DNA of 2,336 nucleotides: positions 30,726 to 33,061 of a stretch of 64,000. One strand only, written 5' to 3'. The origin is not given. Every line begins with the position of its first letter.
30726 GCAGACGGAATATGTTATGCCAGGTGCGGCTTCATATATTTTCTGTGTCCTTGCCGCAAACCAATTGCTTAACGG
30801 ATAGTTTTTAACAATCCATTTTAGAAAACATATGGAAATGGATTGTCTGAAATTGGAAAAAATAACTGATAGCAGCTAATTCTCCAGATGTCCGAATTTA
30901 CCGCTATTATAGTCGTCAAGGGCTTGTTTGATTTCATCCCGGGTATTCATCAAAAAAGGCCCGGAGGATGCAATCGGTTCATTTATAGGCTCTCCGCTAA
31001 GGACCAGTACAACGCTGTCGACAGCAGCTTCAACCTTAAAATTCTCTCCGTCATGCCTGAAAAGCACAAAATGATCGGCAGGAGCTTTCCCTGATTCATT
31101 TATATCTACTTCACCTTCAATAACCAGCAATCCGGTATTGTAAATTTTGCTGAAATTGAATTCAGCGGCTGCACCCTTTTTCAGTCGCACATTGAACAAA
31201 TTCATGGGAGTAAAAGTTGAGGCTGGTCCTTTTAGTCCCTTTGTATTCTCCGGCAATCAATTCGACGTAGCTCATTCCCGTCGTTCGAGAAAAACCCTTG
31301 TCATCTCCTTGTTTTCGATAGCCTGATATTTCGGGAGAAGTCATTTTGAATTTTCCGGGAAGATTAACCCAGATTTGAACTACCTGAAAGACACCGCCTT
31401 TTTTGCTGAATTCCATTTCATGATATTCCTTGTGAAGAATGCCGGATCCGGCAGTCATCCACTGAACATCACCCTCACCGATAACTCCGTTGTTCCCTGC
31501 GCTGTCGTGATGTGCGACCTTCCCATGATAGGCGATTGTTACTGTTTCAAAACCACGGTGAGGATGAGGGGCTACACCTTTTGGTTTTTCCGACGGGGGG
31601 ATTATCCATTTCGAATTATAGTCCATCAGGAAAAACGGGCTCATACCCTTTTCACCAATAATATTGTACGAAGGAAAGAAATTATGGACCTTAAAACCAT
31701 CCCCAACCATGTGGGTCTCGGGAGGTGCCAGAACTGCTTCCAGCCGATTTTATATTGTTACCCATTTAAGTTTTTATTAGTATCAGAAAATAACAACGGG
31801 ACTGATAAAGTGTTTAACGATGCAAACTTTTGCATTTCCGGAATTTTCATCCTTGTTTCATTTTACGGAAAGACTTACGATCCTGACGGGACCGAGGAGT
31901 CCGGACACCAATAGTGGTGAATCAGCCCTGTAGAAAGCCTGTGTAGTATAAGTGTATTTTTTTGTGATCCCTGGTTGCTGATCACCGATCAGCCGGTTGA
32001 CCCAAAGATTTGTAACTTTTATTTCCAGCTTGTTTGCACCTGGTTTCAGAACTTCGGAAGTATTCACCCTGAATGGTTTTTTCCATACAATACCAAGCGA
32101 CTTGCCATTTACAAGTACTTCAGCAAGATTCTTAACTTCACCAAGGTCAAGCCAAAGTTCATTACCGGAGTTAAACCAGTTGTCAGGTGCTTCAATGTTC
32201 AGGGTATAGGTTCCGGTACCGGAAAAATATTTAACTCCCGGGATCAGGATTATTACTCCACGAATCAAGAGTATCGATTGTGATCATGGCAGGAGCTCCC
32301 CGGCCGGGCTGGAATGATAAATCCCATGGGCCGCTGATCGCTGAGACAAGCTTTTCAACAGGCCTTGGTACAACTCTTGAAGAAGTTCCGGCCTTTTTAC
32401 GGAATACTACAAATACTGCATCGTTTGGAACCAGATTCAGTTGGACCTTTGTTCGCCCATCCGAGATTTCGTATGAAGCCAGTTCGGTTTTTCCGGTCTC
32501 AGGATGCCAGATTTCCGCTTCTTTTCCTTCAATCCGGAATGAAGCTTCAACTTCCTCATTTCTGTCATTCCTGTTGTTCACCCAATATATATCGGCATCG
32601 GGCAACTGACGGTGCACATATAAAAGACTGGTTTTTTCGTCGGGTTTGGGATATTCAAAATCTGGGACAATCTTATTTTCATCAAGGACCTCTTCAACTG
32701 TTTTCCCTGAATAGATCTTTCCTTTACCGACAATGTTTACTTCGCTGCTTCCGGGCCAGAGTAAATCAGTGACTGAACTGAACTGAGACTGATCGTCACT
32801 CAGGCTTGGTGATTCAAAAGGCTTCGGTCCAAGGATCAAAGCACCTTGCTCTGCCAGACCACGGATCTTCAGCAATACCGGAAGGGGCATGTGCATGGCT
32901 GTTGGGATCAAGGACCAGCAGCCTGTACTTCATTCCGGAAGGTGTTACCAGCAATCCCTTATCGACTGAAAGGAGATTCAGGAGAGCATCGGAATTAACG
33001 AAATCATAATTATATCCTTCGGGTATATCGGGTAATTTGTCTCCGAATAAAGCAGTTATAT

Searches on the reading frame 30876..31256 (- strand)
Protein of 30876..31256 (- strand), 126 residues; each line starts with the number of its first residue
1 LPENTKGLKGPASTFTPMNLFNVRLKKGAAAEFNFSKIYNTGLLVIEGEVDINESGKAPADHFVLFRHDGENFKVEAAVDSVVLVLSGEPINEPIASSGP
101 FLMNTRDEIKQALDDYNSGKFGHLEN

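Call 79: search_protein_families(library=pfam, proteins=[window:30876-31256:-], max_evalue=0.001)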
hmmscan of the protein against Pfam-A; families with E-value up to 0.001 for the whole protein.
window:30876-31256:- (126 aa): 1 family
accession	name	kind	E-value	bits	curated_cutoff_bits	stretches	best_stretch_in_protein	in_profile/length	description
PF05726.19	Pirin_C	-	4.3e-27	95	27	1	21-122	2-103/103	Pirin C-terminal cupin domain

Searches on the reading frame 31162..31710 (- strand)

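Call 79: search_protein_families(library=pfam, proteins=[window:31162-31710:-], max_evalue=0.001)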
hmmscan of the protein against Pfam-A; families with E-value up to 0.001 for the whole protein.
window:31162-31710:- (182 aa): 1 family
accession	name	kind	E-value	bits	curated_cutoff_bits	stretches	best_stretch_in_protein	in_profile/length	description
PF02678.22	Pirin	-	1.1e-28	99.9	26.1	1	21-115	15-108/108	Pirin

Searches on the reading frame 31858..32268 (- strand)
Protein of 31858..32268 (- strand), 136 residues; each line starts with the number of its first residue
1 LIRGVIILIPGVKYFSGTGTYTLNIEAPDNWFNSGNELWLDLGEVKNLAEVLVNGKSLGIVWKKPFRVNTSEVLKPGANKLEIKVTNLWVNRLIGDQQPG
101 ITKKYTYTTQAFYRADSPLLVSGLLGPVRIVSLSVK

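Call 79: search_protein_families(library=pfam, proteins=[window:31858-32268:-], max_evalue=0.001)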
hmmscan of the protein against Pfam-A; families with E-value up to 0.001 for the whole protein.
window:31858-32268:- (136 aa): 2 families
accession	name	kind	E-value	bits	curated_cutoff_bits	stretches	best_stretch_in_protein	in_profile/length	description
PF02837.24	Glyco_hydro_2_N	-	2.8e-06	27.8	28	1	9-114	57-161/169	Glycosyl hydrolases family 2, sugar binding domain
PF22666.2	Glyco_hydro_2_N2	-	8.4e-06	26.4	27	1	20-98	51-130/167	Glycosyl hydrolase 2 galactose-binding domain-like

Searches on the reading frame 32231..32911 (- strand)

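Call 79: search_protein_families(library=pfam, proteins=[window:32231-32911:-], max_evalue=0.001)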
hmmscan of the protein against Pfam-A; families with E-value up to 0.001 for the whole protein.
window:32231-32911:- (226 aa): 1 family
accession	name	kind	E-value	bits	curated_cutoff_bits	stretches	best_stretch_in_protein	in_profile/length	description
PF17132.9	Glyco_hydro_106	-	4.9e-41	141.5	29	1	4-149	600-743/743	alpha-L-rhamnosidase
